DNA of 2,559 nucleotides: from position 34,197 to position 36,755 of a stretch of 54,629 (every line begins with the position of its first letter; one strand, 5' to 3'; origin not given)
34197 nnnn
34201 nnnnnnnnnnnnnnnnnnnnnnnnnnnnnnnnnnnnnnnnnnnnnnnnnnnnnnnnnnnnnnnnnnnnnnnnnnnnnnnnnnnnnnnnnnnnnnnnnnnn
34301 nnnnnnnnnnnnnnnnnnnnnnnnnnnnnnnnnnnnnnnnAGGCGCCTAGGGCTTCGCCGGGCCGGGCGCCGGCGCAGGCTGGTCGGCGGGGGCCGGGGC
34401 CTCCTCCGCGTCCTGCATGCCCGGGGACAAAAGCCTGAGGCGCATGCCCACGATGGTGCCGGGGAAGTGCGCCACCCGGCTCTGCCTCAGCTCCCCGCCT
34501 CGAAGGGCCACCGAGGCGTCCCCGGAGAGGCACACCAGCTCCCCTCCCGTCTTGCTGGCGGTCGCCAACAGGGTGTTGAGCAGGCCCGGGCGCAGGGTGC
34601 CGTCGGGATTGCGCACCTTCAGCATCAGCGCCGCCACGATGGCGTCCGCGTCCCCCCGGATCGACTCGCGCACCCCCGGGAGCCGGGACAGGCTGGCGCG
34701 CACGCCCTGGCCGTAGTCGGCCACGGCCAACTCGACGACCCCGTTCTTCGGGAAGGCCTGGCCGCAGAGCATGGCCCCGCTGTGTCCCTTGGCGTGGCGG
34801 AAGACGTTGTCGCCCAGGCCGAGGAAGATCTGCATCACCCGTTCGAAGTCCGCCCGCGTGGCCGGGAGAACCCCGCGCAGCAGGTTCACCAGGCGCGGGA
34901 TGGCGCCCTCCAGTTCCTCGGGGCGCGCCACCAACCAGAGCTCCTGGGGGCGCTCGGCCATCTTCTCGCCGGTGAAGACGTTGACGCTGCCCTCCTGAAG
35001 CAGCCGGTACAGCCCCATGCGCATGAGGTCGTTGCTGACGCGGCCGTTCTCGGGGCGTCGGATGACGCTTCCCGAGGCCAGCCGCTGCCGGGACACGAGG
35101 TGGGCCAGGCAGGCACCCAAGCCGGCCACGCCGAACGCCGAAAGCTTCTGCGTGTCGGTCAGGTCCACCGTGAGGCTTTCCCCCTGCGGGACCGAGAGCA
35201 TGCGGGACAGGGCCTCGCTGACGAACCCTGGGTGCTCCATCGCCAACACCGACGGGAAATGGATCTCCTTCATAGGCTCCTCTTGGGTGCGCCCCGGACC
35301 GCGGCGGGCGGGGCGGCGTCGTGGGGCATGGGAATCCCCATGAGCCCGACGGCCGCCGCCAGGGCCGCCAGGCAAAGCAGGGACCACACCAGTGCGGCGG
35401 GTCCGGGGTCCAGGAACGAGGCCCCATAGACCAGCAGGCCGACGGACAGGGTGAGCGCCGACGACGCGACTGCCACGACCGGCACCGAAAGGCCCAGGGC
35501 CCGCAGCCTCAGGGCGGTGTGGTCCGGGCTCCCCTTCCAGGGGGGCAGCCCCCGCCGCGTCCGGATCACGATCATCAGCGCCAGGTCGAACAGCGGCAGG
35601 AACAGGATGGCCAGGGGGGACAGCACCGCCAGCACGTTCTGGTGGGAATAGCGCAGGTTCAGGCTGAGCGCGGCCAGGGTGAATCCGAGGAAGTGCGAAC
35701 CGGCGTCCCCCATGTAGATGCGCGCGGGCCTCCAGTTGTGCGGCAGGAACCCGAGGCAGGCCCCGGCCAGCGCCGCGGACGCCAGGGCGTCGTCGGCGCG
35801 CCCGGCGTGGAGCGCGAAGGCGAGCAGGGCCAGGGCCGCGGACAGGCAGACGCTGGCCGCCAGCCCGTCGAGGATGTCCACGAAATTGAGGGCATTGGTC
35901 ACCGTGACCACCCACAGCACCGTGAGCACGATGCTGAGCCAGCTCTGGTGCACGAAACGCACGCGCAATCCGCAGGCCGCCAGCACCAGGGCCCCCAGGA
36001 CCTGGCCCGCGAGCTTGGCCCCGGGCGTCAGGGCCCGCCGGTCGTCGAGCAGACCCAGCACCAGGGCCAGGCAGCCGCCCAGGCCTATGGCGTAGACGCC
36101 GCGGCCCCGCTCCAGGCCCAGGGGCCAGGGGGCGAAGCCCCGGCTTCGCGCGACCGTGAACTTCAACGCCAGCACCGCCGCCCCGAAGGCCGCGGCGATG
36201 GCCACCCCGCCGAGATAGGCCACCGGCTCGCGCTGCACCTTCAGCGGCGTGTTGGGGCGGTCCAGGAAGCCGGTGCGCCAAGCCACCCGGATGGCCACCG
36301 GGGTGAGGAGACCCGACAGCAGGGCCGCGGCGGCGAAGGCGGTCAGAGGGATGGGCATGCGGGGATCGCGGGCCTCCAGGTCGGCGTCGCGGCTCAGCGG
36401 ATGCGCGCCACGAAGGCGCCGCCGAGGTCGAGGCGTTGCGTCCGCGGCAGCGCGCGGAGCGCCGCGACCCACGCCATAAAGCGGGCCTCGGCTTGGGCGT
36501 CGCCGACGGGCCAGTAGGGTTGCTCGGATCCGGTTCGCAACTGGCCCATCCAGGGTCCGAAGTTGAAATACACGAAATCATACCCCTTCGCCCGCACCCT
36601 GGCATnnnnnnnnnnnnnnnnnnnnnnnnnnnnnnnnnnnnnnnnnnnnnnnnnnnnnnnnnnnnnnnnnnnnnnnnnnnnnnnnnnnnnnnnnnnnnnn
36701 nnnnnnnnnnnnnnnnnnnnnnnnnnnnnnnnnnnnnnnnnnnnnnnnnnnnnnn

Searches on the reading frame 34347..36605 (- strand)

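Call 35: search_protein_families(library=pfam, proteins=[window:34347-36605:-], max_evalue=0.00001)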
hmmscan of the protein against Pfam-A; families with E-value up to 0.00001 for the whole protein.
window:34347-36605:- (752 aa): 0 families

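Call 63: search_protein_families(library=pfam, proteins=[window:34347-36605:-], max_evalue=1)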
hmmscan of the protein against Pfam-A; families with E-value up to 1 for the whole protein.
window:34347-36605:- (752 aa): 1 family
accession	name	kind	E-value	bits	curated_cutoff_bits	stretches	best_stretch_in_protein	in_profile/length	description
PF13466.11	STAS_2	-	0.081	13.5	29.2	1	455-508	8-59/80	STAS domain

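Call 64: search_protein_families(library=ncbifam, proteins=[window:34347-36605:-], max_evalue=0.1)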
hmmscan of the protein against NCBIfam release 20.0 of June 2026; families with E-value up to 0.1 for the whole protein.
window:34347-36605:- (752 aa): 0 families
